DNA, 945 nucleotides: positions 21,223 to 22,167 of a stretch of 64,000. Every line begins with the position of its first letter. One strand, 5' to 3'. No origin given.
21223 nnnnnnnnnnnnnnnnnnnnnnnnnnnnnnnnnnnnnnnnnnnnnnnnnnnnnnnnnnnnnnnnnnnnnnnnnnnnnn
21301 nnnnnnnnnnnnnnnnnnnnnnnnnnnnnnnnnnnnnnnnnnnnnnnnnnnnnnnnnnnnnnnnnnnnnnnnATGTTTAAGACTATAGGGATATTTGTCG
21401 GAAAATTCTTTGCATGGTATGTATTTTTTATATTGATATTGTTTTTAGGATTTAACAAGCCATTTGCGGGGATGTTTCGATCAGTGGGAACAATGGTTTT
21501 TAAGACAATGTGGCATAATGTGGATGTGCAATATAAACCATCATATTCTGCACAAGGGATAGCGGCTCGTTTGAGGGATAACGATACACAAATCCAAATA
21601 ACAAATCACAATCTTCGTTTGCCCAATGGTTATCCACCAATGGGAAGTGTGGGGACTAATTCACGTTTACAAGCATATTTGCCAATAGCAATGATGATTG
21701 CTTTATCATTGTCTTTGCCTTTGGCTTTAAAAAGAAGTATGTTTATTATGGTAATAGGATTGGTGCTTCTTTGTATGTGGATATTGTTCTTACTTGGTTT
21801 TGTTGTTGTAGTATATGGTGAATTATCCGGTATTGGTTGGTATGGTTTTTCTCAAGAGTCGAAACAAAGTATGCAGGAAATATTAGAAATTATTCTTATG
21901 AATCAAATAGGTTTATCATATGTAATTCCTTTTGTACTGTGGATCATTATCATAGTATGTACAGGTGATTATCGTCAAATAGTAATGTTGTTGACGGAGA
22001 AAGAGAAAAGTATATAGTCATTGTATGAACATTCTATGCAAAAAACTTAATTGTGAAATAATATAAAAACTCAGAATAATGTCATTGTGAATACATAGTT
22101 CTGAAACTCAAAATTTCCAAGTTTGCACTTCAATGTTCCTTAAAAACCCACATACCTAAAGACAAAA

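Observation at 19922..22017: LamG-domain secreted protein with an IPTL-CTERM-like tail sits next to an exosortase-like small membrane protein: possible cargo-sortase pair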

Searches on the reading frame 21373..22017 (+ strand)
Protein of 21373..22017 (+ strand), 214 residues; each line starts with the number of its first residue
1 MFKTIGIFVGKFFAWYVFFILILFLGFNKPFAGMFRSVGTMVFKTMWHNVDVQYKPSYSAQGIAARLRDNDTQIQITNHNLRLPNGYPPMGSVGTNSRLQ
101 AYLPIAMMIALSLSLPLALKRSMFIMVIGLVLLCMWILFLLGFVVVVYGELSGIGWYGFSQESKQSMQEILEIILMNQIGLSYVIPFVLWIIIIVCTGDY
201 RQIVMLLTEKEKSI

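Call 3: search_protein_families(library=ncbifam, proteins=[window:21373-22017:+], max_evalue=1)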
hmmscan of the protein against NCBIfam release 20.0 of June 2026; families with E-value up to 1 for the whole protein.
window:21373-22017:+ (214 aa): 0 families

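Call 4: search_protein_families(library=pfam, proteins=[window:21373-22017:+], max_evalue=1)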
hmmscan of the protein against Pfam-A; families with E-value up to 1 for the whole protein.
window:21373-22017:+ (214 aa): 1 family
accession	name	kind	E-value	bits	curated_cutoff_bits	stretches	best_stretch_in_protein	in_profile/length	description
PF19261.4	DUF5904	-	0.045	14.2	25.7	1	135-191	12-68/133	Domain of unknown function (DUF5904)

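Call 21: find_homologous_proteins(query=window:21373-22014:+)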
Query window:21373-22014:+ (214 aa): 8 proteins with E <= 0.001 among 292 candidates.
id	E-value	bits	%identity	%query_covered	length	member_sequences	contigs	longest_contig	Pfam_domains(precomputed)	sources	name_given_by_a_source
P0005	3.6e-134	463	99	100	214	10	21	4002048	-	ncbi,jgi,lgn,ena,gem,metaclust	jgi:hypothetical protein|metaclust:\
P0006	4.0e-95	335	70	100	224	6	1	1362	-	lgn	-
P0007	7.0e-72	260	54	100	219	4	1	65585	-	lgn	-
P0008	4.3e-70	254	56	98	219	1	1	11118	-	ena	-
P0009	7.7e-69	250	94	51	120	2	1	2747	-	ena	-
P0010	3.2e-65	238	53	96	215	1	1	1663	-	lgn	-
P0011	9.1e-65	236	54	99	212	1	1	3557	-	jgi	-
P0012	2.8e-55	205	54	79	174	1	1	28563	-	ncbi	-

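Call 34: search_protein_representatives(alignment_id=A2)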
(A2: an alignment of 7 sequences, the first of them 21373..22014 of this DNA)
Query: 7 sequences, 215 profile positions. Proteins with E-value up to 0.001 (for the whole library): 475; up to 1e-10: 36; up to 1e-30: 3. The best 150 are listed.
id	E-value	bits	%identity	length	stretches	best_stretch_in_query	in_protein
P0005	1.9e-111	387.2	-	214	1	1-212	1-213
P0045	1.9e-47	178.0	-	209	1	2-201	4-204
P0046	3.9e-40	154.1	-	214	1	3-207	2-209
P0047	3.0e-30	121.7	-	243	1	8-211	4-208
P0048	1.1e-15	74.2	-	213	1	3-208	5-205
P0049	1.8e-14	70.2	-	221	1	3-204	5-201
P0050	6.2e-14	68.4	-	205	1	3-198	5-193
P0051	1.1e-13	67.7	-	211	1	10-206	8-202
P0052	1.1e-13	67.6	-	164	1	65-203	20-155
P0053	2.1e-13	66.7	-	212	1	5-201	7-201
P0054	5.5e-13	65.3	-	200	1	7-198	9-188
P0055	1.6e-12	63.8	-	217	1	2-194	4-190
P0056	2.0e-12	63.5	-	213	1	1-202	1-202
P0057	2.1e-12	63.4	-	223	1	4-204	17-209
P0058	3.3e-12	62.8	-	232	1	5-204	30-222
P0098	6.8e-10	55.2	-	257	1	6-202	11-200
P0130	6.7e-09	52.0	-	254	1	9-205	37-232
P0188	2.2e-07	47.0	-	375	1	4-196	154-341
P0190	2.4e-07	46.9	-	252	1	70-194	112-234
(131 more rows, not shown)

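Call 39: search_protein_families(library=ncbifam, alignment_id=A3, max_evalue=0.001)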
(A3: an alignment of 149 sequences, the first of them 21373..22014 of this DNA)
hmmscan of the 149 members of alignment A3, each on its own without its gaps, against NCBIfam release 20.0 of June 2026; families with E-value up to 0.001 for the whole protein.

A. member 1, window:21373-22014:+ (214 aa): 0 families

B. families by the number of members that match (of 149 scanned): 9 families
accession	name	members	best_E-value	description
NF041730.1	XrtH_assoc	25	1.5e-07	exosortase H-associated membrane protein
TIGR04177.1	exosort_XrtH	11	1.2e-18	exosortase H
NF046081.1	exosort_XrtX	6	2.6e-06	exosortase X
NF045528.1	heimosortase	2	9.4e-05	heimdallarchaeosortase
NF046083.1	exosort_XrtY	2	0.00018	exosortase Y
TIGR04178.1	exo_archaeo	1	5.3e-09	exosortase/archaeosortase family protein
TIGR04300.1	exosort_XrtM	1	2.7e-07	exosortase family protein XrtM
TIGR04128.1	exoso_Fjoh_1448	1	5.3e-05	exosortase family protein XrtF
TIGR04144.1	archaeo_VPXXXP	1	0.00018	archaeosortase B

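Call 40: search_protein_families(library=pfam, alignment_id=A3, max_evalue=0.001)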
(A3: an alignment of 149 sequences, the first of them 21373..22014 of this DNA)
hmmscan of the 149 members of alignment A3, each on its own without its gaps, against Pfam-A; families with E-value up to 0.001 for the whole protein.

A. member 1, window:21373-22014:+ (214 aa): 0 families

B. families by the number of members that match (of 149 scanned): 0 families

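Call 42: search_protein_families(library=ncbifam, proteins=[P0188, P0048, P0049, P0050, P0051, P0053, P0098, P0130, P0190], max_evalue=0.1)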
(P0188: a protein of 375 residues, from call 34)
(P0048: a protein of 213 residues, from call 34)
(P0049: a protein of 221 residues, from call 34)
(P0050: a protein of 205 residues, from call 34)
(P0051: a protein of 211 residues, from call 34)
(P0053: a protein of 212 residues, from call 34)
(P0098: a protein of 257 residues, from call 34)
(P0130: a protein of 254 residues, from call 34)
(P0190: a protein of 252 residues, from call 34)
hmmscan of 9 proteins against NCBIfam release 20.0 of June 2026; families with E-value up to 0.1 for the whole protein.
P0188 (375 aa): 10 families
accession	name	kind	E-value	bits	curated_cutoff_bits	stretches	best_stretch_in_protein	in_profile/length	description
TIGR04177.1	exosort_XrtH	exception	1.2e-18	67.6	86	1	10-143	20-155/158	exosortase H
TIGR04178.1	exo_archaeo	signature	5.3e-09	36.3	23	1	54-142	1-94/97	exosortase/archaeosortase family protein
TIGR04300.1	exosort_XrtM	exception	2.7e-07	31.1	125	1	47-144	48-145/150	exosortase family protein XrtM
NF046081.1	exosort_XrtX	exception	2.6e-06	27.5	170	1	49-145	68-164/168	exosortase X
TIGR04128.1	exoso_Fjoh_1448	exception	5.3e-05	23.5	90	1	49-141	78-170/174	exosortase family protein XrtF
NF046083.1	exosort_XrtY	exception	0.00018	21.5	160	1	53-133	82-160/168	exosortase Y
TIGR04144.1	archaeo_VPXXXP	exception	0.00018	21.5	150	1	31-143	39-153/156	archaeosortase B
NF045528.1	heimosortase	equivalog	0.0011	19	130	0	45-118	75-150/199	heimdallarchaeosortase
TIGR04293.1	archaeo_artF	exception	0.02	14.9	150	1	19-135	33-150/166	archaeosortase family protein ArtF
TIGR04124.1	archaeo_artE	exception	0.039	14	95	0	26-121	35-129/153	archaeosortase family protein ArtE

P0048 (213 aa): 4 families
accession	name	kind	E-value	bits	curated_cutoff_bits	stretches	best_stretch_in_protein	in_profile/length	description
NF041730.1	XrtH_assoc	equivalog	0.00061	19.6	35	1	9-144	3-134/184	exosortase H-associated membrane protein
NF046081.1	exosort_XrtX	exception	0.00066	19.6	170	1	96-156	80-141/168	exosortase X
NF046083.1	exosort_XrtY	exception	0.049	13.5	160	1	102-149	96-143/168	exosortase Y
NF045528.1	heimosortase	equivalog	0.065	13.2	130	0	96-188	93-179/199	heimdallarchaeosortase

P0049 (221 aa): 2 families
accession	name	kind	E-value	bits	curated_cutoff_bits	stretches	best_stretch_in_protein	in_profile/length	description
NF041730.1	XrtH_assoc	equivalog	4.3e-05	23.3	35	1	8-150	2-140/184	exosortase H-associated membrane protein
NF046081.1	exosort_XrtX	exception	0.041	13.8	170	1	96-145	80-129/168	exosortase X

P0050 (205 aa): 1 family
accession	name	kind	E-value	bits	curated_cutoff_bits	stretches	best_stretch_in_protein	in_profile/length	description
NF041730.1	XrtH_assoc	equivalog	0.00047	19.9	35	1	10-185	4-178/184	exosortase H-associated membrane protein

P0051 (211 aa): 3 families
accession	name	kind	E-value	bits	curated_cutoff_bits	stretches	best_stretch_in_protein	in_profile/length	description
NF045528.1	heimosortase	equivalog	0.0038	17.3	130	1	101-183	99-179/199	heimdallarchaeosortase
TIGR04177.1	exosort_XrtH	exception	0.04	13.9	86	1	88-146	66-125/158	exosortase H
NF046083.1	exosort_XrtY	exception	0.041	13.8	160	0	88-141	83-136/168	exosortase Y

P0053 (212 aa): 2 families
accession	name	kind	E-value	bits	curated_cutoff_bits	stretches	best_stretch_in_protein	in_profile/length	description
NF045528.1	heimosortase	equivalog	0.0031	17.5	130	1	107-144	101-138/199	heimdallarchaeosortase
TIGR04177.1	exosort_XrtH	exception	0.0038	17.2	86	1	102-141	76-115/158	exosortase H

P0098 (257 aa): 1 family
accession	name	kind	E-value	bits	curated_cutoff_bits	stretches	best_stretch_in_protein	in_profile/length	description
NF041730.1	XrtH_assoc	equivalog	0.0043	16.8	35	1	12-189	3-179/184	exosortase H-associated membrane protein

P0130 (254 aa): 1 family
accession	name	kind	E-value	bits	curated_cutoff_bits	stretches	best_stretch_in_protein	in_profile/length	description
NF041730.1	XrtH_assoc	equivalog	0.0018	18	35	1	39-172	3-132/184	exosortase H-associated membrane protein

P0190 (252 aa): 1 family
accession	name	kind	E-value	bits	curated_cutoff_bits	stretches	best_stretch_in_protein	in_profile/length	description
NF046081.1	exosort_XrtX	exception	0.03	14.2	170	1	139-182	80-123/168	exosortase X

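Call 51: list_cluster_members(proteins=[P0188, P0045, P0046, P0047, P0048, P0049, P0050, P0051, P0053, P0056])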
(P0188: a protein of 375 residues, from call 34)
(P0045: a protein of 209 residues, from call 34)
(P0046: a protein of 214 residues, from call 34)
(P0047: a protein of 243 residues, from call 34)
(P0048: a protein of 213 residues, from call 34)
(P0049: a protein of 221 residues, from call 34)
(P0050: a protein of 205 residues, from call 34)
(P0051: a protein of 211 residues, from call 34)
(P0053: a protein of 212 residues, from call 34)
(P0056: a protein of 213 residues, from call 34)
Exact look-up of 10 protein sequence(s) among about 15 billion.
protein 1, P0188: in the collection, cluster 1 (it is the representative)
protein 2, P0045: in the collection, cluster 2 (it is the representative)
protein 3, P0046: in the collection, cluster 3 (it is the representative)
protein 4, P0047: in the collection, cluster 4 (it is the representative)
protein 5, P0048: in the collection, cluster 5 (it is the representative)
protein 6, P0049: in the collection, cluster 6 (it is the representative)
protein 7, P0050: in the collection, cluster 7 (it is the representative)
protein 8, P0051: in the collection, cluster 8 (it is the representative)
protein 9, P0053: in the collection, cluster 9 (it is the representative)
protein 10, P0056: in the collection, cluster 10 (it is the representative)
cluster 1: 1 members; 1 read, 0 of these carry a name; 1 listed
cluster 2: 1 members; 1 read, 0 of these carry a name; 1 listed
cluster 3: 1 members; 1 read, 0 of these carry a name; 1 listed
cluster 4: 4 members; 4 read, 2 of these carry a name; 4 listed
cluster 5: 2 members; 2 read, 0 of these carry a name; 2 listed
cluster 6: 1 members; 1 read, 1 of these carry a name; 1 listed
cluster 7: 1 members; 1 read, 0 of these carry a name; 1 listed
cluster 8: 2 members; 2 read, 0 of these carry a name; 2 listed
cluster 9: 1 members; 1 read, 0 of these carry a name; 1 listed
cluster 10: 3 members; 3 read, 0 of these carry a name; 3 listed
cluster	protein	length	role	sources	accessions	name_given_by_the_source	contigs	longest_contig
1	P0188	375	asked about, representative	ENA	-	-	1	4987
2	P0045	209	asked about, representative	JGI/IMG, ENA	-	-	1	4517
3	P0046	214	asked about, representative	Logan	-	-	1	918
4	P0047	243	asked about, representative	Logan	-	-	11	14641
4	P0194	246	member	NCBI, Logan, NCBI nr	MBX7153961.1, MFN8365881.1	MAG: hypothetical protein U0Y96_01425 [Candidatus Kapaibacterium sp.] | hypothetical protein [Bacteroidota bacterium]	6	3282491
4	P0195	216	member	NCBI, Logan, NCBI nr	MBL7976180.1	MAG: hypothetical protein JNJ85_14790 [Candidatus Kapabacteria bacterium] | hypothetical protein [Candidatus Kapabacteria bacterium]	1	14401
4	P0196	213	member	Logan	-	-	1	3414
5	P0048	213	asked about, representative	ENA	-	-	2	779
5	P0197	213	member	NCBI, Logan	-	-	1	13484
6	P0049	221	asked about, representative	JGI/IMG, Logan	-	hypothetical protein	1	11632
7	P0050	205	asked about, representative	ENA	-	-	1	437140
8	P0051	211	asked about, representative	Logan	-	-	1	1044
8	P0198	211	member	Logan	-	-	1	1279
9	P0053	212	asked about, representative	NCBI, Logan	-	-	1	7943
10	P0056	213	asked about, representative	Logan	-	-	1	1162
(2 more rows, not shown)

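Call 65: predict_structure(alignment_id=A2)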
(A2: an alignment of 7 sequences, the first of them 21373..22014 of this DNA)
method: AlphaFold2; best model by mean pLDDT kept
length: 214 residues; sequences in the alignment: 7
mean_pLDDT: 50.5   pTM: 0.25
mean pLDDT of the five models: 50.5, 47.9, 46.2, 45.7, 44.9
residues with pLDDT >= 90: 0; 70-90: 2; 50-70: 96; < 50: 116
segments of 3 or more residues with pLDDT < 50: 26-36, 38-76, 81-83, 86-102, 153-157, 178-186, 193-214
pLDDT, mean of each block of 10 residues (from residue 1): 53 63 50 47 45 43 36 46 47 41 52 55 60 67 61 50 59 53 48 45 45 43
secondary structure, 60 per line:
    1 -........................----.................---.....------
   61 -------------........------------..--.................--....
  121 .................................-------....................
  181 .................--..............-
elements in order: H2-25 H30-46 E50-54 E74-78 H98-114 H117-153 H161-197 H200-213
